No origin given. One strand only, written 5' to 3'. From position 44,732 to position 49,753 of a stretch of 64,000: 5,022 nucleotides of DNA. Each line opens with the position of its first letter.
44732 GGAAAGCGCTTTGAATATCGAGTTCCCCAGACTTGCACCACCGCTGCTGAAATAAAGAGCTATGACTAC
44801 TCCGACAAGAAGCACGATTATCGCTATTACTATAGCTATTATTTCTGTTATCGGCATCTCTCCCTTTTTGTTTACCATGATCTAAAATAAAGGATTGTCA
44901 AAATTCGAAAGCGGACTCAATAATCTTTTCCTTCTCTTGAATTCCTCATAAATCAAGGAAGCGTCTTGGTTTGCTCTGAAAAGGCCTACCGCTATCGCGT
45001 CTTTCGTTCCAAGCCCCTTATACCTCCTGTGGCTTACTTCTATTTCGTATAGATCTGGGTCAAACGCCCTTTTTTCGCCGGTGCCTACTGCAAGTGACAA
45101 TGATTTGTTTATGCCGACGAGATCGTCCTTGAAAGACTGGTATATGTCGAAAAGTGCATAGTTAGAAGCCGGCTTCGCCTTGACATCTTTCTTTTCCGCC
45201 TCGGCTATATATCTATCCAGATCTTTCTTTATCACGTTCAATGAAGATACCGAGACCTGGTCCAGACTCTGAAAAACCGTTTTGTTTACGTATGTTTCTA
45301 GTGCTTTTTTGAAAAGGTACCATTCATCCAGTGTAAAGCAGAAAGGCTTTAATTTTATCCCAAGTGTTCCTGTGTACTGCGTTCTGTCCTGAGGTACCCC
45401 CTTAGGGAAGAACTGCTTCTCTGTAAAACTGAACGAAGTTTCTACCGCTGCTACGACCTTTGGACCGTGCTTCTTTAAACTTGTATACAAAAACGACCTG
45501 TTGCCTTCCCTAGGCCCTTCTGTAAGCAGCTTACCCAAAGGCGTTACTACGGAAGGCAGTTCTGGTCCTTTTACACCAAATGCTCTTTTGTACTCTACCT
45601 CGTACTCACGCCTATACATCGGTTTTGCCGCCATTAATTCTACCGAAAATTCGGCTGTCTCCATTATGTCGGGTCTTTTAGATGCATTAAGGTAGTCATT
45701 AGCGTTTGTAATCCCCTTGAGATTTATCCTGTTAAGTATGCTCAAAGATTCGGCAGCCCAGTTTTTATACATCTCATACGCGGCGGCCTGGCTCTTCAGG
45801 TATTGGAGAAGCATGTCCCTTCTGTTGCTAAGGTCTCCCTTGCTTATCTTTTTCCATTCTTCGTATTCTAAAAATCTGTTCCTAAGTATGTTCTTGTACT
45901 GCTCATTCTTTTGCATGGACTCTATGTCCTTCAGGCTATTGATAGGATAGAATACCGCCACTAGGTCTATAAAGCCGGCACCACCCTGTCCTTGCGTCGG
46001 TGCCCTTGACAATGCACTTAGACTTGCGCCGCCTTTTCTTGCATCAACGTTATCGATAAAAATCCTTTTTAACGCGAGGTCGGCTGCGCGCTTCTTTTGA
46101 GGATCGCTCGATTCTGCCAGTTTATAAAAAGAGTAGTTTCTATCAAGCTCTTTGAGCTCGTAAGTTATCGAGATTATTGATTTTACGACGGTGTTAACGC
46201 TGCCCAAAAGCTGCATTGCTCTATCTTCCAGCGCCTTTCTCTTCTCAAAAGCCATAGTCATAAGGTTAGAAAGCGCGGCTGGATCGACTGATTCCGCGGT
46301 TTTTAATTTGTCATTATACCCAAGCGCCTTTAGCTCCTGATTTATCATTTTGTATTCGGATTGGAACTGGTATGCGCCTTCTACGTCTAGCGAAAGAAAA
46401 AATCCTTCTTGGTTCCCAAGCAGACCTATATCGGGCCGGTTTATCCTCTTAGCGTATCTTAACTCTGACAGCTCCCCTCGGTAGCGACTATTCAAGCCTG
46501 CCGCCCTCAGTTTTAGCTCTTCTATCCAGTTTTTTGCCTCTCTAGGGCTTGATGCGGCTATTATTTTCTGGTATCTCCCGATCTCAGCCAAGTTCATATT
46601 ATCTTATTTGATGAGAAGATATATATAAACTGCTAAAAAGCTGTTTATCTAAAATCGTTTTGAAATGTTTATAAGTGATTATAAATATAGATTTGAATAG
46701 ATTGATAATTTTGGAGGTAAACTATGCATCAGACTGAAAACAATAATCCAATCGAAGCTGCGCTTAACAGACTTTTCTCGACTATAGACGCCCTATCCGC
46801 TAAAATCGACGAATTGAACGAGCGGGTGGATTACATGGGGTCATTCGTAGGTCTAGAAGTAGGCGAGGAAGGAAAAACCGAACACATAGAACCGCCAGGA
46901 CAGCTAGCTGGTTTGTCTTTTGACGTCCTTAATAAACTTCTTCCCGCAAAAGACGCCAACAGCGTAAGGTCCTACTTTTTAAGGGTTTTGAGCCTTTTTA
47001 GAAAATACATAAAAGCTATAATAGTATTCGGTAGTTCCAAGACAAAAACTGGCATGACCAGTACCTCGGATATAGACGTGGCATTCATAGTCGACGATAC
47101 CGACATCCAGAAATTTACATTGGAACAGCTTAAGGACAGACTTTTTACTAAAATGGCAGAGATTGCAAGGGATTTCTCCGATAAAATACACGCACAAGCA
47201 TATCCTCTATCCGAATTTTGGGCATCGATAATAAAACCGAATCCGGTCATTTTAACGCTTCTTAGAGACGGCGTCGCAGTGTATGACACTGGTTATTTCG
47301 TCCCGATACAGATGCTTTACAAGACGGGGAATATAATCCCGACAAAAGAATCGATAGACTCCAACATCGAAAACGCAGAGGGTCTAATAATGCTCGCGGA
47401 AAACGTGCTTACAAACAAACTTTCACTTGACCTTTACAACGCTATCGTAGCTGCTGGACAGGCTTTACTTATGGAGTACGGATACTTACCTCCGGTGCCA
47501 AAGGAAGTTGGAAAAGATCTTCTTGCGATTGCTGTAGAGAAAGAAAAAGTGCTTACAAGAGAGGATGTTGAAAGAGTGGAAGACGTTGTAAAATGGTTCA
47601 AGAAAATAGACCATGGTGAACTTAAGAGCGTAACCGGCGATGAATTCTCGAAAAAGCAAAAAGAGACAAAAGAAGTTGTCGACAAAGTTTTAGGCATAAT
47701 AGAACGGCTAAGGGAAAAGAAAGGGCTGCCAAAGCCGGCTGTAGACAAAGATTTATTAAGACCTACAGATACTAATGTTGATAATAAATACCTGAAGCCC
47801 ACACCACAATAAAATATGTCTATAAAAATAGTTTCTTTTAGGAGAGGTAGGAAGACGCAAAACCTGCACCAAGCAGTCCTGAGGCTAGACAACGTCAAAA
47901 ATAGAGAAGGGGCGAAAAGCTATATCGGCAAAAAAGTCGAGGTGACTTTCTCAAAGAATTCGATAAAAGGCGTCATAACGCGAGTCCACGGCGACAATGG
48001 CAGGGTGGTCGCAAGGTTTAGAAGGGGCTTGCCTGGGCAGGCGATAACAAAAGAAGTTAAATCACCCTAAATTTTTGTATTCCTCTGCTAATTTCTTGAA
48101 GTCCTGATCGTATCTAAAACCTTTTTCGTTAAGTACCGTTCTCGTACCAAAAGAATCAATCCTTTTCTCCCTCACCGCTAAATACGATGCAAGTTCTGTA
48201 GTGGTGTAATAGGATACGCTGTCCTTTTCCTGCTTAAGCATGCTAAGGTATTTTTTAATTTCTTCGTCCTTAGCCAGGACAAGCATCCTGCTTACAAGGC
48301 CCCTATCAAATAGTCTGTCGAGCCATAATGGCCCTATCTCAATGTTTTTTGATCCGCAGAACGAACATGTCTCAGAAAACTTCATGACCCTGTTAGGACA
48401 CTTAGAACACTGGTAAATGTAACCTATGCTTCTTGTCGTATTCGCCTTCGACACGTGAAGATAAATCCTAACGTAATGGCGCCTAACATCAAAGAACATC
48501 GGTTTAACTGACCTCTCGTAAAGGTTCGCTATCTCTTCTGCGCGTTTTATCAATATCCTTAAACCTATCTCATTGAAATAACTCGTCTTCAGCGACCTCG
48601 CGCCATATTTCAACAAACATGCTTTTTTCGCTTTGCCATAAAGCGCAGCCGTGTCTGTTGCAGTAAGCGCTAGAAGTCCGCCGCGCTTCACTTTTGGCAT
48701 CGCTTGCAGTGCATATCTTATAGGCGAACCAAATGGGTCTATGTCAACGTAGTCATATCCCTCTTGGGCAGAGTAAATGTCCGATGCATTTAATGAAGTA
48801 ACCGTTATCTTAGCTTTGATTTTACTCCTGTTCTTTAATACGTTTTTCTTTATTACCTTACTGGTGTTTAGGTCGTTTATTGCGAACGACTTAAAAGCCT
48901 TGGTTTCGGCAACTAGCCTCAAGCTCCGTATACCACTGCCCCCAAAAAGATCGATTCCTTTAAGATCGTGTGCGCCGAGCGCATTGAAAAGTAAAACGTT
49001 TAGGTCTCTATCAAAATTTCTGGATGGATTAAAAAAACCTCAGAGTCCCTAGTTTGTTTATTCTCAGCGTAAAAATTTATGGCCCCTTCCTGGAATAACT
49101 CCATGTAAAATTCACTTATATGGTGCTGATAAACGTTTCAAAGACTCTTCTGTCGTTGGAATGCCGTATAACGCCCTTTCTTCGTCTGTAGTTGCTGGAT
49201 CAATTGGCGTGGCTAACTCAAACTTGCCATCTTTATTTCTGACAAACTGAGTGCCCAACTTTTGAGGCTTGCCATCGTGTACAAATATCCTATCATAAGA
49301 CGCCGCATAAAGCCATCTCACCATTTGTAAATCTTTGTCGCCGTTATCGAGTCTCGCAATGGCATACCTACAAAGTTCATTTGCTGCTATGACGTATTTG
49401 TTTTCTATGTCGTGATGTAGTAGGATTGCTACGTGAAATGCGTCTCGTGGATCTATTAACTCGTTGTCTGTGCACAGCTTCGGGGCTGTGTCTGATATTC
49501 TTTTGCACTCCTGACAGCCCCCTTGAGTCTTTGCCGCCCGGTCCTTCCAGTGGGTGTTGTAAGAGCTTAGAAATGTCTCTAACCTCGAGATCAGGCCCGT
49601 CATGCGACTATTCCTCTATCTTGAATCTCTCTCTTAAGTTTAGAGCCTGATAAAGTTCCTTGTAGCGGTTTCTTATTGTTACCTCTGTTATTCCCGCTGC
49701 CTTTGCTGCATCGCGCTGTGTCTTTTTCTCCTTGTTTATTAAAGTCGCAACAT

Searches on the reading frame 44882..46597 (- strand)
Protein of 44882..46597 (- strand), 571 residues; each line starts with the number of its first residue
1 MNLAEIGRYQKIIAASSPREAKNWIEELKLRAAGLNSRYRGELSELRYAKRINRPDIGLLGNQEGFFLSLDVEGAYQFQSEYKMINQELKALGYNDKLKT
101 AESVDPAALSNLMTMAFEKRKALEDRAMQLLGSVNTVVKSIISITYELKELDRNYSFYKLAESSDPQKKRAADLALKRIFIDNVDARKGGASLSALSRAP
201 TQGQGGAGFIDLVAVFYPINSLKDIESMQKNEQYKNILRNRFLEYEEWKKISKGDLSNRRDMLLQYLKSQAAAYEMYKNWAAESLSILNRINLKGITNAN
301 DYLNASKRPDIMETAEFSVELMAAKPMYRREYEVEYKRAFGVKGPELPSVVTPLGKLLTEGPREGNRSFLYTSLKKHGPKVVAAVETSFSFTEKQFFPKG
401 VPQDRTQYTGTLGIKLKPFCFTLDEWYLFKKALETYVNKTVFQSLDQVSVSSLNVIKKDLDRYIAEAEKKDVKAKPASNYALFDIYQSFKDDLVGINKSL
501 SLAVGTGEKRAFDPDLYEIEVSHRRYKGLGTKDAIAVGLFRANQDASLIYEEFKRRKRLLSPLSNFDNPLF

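Call 15: search_protein_families(library=pfam, proteins=[window:44882-46597:-], max_evalue=0.01)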
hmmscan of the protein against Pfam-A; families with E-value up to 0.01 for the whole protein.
window:44882-46597:- (571 aa): 0 families

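Call 46: search_solved_structures(query=window:44882-46597:-, max_evalue=1)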
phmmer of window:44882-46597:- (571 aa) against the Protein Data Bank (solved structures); distinct sequences matched with E-value up to 1: 0.

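Call 85: search_solved_structures(query=A3, max_evalue=5)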
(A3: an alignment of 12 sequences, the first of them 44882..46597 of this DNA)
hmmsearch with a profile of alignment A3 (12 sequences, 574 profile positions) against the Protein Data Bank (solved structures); distinct sequences matched with E-value up to 5: 0.

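Call 86: search_protein_families(library=pfam, alignment_id=A3, max_evalue=1)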
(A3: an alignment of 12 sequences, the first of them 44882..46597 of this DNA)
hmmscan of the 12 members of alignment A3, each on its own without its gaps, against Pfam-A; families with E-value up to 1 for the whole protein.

A. member 1, window:44882-46597:- (571 aa): 0 families

B. families by the number of members that match (of 12 scanned): 5 families
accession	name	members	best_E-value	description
PF18572.7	T6PP_N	4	0.04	Trehalose-6-phosphate phosphatase N-terminal helical bundle domain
PF11337.13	DUF3139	1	0.11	Protein of unknown function (DUF3139)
PF11166.13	DUF2951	1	0.19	Protein of unknown function (DUF2951)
PF17436.7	DUF5415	1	0.49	Family of unknown function (DUF5415)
PF10280.14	Med11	1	0.73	Mediator complex protein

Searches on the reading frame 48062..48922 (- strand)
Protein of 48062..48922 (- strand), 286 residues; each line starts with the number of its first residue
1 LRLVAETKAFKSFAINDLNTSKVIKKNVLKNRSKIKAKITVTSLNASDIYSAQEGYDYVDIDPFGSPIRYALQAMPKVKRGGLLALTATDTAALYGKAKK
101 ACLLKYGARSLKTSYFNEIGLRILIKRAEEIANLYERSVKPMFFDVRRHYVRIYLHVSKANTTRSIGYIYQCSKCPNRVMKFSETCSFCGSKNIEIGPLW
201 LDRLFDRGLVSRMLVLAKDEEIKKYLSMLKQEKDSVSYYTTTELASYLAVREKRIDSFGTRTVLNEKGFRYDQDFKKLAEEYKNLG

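Call 15: search_protein_families(library=pfam, proteins=[window:48062-48922:-], max_evalue=0.01)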
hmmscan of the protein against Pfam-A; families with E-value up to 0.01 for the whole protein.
window:48062-48922:- (286 aa): 1 family
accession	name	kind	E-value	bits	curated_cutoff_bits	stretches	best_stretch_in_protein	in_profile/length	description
PF02005.22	TRM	-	3.2e-58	198.2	27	1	2-270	66-351/376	N2,N2-dimethylguanosine tRNA methyltransferase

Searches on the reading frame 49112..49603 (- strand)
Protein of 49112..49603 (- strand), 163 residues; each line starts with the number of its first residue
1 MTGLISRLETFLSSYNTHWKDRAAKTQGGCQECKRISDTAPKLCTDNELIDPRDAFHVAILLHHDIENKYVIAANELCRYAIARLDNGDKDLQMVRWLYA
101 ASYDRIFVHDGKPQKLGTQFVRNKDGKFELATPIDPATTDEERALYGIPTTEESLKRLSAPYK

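Call 15: search_protein_families(library=pfam, proteins=[window:49112-49603:-], max_evalue=0.01)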
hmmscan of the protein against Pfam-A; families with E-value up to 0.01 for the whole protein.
window:49112-49603:- (163 aa): 1 family
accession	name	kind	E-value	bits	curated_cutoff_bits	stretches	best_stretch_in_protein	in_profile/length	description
PF20329.3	DUF6624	-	8.6e-05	22.5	27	1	99-161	106-167/173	Family of unknown function (DUF6624)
